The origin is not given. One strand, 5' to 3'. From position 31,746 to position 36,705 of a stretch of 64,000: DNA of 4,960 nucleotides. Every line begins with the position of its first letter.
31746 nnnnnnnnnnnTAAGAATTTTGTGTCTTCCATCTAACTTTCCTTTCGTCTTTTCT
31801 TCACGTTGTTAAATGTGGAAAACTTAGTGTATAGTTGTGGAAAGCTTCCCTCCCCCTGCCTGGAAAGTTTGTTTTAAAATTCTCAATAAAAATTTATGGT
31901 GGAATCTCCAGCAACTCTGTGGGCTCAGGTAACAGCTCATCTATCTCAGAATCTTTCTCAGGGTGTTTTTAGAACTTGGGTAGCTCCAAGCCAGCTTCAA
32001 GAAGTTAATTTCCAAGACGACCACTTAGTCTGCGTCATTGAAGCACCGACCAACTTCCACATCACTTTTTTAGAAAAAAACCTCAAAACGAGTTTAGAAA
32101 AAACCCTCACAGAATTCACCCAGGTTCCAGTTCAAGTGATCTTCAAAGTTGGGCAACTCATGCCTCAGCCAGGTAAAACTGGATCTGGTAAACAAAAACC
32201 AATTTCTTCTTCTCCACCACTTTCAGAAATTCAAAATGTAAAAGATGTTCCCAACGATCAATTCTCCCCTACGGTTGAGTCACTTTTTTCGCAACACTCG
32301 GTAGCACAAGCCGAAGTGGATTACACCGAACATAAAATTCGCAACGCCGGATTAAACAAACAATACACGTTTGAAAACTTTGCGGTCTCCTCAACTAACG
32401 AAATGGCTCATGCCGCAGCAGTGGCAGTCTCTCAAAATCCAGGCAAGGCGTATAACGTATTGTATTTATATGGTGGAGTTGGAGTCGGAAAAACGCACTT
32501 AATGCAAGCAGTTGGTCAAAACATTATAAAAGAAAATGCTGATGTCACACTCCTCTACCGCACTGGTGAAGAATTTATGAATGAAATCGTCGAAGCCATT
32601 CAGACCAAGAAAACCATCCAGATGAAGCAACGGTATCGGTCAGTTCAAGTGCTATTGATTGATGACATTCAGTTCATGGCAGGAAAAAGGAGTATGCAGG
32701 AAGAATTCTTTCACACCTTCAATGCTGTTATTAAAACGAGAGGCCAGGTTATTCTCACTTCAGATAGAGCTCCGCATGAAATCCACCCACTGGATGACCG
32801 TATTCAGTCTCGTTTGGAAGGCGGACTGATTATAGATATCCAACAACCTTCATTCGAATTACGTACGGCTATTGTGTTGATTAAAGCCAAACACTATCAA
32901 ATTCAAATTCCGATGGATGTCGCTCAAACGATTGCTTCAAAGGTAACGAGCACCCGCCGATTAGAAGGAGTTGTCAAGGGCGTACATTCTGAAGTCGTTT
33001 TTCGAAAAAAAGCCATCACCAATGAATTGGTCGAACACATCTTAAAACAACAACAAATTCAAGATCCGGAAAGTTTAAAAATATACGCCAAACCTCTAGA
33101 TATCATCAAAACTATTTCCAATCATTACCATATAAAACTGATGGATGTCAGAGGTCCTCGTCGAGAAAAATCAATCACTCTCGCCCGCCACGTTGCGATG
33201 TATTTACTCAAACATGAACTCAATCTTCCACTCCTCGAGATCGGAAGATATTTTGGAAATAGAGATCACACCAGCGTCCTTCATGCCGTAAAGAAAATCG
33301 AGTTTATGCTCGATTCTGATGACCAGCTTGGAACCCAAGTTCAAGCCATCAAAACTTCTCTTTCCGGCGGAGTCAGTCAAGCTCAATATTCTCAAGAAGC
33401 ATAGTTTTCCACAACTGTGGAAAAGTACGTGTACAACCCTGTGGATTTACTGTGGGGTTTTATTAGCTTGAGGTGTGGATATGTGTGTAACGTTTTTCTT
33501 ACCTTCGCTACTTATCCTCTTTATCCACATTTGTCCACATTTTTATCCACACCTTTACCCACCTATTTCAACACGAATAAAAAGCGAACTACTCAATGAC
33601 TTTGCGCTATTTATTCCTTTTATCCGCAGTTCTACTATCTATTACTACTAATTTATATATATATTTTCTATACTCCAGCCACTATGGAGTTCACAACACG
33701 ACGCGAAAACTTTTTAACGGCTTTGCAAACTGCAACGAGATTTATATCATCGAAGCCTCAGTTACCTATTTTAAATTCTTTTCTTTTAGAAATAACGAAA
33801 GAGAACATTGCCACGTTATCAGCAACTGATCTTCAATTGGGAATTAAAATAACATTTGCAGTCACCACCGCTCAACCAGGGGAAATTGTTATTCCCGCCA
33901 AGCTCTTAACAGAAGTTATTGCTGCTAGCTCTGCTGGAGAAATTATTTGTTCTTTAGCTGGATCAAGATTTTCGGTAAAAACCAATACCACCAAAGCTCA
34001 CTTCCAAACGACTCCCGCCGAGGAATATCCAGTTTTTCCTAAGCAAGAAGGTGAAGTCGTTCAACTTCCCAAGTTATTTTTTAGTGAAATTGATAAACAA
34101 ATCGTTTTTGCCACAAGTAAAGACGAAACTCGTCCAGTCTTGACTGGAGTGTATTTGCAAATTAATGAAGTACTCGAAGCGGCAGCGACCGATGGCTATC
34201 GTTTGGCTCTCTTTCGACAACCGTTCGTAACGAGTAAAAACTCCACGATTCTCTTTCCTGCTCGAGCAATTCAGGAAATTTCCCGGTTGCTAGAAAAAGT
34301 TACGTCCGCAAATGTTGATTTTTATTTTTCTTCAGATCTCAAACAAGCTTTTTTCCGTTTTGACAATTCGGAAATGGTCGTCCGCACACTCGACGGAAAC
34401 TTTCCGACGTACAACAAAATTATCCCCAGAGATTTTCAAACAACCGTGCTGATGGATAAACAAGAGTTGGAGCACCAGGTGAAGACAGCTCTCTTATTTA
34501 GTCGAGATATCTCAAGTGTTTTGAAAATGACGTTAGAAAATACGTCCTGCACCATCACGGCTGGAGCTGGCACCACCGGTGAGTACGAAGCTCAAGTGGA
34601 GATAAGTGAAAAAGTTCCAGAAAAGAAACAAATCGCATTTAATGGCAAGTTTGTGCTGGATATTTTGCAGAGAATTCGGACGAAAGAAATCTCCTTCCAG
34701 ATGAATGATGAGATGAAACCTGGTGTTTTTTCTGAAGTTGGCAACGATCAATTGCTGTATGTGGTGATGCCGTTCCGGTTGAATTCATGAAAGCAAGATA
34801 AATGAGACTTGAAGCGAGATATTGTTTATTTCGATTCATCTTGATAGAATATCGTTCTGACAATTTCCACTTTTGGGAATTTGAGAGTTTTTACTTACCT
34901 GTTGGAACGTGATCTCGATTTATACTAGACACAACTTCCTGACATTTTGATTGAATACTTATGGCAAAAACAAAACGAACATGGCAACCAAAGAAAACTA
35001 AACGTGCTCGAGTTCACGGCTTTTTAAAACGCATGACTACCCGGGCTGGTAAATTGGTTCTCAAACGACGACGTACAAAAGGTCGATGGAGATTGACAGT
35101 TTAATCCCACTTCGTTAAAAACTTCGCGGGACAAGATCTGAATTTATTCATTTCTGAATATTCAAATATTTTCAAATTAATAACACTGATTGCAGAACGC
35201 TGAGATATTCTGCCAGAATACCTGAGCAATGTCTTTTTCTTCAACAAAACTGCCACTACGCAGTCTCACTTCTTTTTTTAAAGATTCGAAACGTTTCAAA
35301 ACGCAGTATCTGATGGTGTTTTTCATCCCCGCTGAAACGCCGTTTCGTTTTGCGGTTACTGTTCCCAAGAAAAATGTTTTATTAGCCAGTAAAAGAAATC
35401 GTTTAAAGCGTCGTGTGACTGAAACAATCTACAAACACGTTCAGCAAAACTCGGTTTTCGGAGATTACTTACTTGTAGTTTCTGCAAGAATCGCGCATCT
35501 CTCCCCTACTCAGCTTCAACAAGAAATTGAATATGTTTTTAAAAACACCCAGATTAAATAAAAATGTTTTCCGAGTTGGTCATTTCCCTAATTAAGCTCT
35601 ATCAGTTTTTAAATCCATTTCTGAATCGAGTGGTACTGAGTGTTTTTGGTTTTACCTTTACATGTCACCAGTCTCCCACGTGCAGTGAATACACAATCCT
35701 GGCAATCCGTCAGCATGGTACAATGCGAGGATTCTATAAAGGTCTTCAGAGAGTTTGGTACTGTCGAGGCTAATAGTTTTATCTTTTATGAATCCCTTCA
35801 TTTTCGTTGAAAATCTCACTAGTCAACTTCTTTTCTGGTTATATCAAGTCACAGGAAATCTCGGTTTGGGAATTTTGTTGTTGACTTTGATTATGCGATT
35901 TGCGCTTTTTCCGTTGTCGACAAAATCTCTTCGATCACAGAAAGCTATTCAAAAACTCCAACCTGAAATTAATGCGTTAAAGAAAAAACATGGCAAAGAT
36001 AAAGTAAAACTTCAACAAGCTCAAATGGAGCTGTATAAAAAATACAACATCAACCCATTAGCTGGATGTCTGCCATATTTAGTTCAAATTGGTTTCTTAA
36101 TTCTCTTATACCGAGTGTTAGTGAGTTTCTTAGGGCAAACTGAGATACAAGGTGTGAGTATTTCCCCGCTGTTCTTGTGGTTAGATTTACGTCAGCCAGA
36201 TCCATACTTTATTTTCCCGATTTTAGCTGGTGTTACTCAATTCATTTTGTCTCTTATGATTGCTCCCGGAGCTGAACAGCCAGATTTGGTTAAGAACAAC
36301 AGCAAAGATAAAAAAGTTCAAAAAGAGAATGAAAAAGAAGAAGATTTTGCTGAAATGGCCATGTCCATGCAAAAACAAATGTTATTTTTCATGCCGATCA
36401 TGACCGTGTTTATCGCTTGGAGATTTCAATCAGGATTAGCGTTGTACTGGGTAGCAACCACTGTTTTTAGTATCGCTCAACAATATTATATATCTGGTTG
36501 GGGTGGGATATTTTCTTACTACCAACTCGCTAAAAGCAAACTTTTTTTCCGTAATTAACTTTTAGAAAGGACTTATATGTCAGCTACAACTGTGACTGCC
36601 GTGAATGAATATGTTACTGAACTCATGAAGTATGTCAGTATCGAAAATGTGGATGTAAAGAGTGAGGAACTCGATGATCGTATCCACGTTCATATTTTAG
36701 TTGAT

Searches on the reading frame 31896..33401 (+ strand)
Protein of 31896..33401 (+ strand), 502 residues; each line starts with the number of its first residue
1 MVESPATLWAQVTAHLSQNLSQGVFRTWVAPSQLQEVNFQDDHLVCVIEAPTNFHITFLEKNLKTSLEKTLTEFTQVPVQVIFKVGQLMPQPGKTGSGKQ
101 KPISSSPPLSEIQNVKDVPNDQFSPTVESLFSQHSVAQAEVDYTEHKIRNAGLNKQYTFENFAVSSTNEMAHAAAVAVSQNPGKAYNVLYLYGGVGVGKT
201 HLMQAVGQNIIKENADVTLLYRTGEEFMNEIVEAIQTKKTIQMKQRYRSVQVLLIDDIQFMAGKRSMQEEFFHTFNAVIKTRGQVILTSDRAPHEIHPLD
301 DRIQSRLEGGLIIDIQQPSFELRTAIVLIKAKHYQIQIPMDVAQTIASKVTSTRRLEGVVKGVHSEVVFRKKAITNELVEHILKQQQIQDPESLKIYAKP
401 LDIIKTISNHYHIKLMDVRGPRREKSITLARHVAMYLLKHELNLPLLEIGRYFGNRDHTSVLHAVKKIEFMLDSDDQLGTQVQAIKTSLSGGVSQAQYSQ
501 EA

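Call 3: search_protein_families(library=pfam, proteins=[window:31896-33401:+], max_evalue=0.01)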
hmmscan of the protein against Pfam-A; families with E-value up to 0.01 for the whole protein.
window:31896-33401:+ (502 aa): 11 families
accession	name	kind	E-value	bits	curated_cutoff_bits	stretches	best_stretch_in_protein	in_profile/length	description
PF00308.24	Bac_DnaA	-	1.2e-61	208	23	1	153-314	1-162/162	Bacterial DnaA ATPAse domain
PF08299.17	Bac_DnaA_C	-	1.5e-23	83.1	31.5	1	402-468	3-69/69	Bacterial dnaA protein helix-turn-helix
PF01695.23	IstB_IS21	-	1.3e-11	44.9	24.1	1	123-292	29-195/238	IstB-like ATP binding protein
PF00004.35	AAA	-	1.7e-07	32.2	21.2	1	189-306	1-126/131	ATPase family associated with various cellular activities (AAA)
PF11638.13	DnaA_N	-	2e-07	31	24.6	1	7-72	2-64/65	DnaA N-terminal domain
PF13401.12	AAA_22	-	5.1e-05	24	27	1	187-287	6-120/130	AAA domain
PF03969.22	AFG1_ATPase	-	0.00021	20.8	27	1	182-214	57-89/361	AFG1-like ATPase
PF01637.24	ATPase_2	-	0.00059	20.2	33.2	1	185-290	19-117/225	ATPase domain predominantly from Archaea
PF02367.23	TsaE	-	0.00079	19.8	26.6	0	177-210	13-45/128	Threonylcarbamoyl adenosine biosynthesis protein TsaE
PF13173.12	AAA_14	-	0.0022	18.4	27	1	187-288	3-96/129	AAA domain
PF24883.2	NPHP3_N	-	0.0037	17.9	24.8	0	186-275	22-116/164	Nephrocystin 3, N-terminal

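Call 4: search_protein_families(library=ncbifam, proteins=[window:31896-33401:+], max_evalue=0.01)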
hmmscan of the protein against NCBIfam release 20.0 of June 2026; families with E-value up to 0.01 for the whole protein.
window:31896-33401:+ (502 aa): 26 families (the best 25 are shown)
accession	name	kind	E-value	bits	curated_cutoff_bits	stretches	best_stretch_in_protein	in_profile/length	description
TIGR00362.1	DnaA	equivalog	4.1e-131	438.1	343.9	1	9-488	1-436/437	chromosomal replication initiator protein DnaA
NF001154.0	PRK00149.3-3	equivalog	1.5e-82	278.1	410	1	138-489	102-458/462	chromosomal replication initiator protein DnaA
NF009087.0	PRK12422.1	equivalog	1.3e-55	189.4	657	1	145-491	96-445/455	chromosomal replication initiator protein DnaA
TIGR03420.1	DnaA_homol_Hda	equivalog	1.7e-26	93.1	194.8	1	153-384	8-226/226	DnaA regulatory inactivator Hda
NF038214.1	IS21_help_AAA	equivalog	4.1e-19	69.2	200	1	120-293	24-194/232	IS21-like element helper ATPase IstB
NF006505.0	PRK08939.1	equivalog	1e-13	51.3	228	1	146-258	110-226/306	primosomal protein DnaI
NF005304.0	PRK06835.1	equivalog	1.6e-13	50.5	215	1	178-309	175-307/330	ATP-binding protein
NF005982.0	PRK08084.1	equivalog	1e-12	48.1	268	1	156-383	18-233/235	DnaA inactivator Hda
NF005992.0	PRK08116.1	subfamily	9.6e-12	44.6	189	1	154-307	79-237/269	hypothetical protein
NF006571.0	PRK09087.1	equivalog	1.2e-11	44.8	297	1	154-387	16-224/228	DnaA regulatory inactivator HdaA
NF005378.0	PRK06921.1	subfamily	5.7e-10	38.7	207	1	183-307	114-240/266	hypothetical protein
NF005098.0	PRK06526.1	subfamily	1e-08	34.9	296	1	133-291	55-211/266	transposase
NF040713.1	ZapE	equivalog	1.7e-08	34.1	140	1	177-296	44-162/344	cell division protein ZapE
NF051883.1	DnaARegInactHdaA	equivalog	1.7e-07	31.1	300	1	155-384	13-223/229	DnaA regulatory inactivator HdaA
NF006616.1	PRK09183.1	subfamily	8.5e-07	28.5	300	1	148-290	61-202/253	IS21-like element helper ATPase IstB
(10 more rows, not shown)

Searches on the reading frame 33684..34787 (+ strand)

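Call 75: search_protein_families(library=pfam, proteins=[window:33684-34787:+], max_evalue=0.001)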
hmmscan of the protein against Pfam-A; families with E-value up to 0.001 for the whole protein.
window:33684-34787:+ (368 aa): 3 families
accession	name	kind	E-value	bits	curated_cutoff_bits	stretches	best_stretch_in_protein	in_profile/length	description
PF00712.24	DNA_pol3_beta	-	3.9e-31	108.1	24.4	1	1-118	1-119/120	DNA polymerase III beta subunit, N-terminal domain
PF02767.21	DNA_pol3_beta_2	-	1.7e-23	83.6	27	1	130-241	4-115/116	DNA polymerase III beta subunit, central domain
PF02768.20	DNA_pol3_beta_3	-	2.1e-20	73.2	27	1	245-365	2-121/121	DNA polymerase III beta subunit, C-terminal domain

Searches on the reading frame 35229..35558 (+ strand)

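Call 75: search_protein_families(library=pfam, proteins=[window:35229-35558:+], max_evalue=0.001)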
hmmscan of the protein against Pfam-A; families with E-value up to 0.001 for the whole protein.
window:35229-35558:+ (110 aa): 1 family
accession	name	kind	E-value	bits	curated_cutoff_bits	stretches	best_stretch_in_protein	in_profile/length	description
PF00825.24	Ribonuclease_P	-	8.3e-16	58.4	22.3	1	16-106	16-107/109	Ribonuclease P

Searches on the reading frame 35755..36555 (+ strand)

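Call 75: search_protein_families(library=pfam, proteins=[window:35755-36555:+], max_evalue=0.001)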
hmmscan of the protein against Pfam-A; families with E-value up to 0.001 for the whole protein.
window:35755-36555:+ (267 aa): 1 family
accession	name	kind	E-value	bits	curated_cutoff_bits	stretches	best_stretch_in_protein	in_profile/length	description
PF02096.25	60KD_IMP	-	7.4e-51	172.8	35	1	37-246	2-161/163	60Kd inner membrane protein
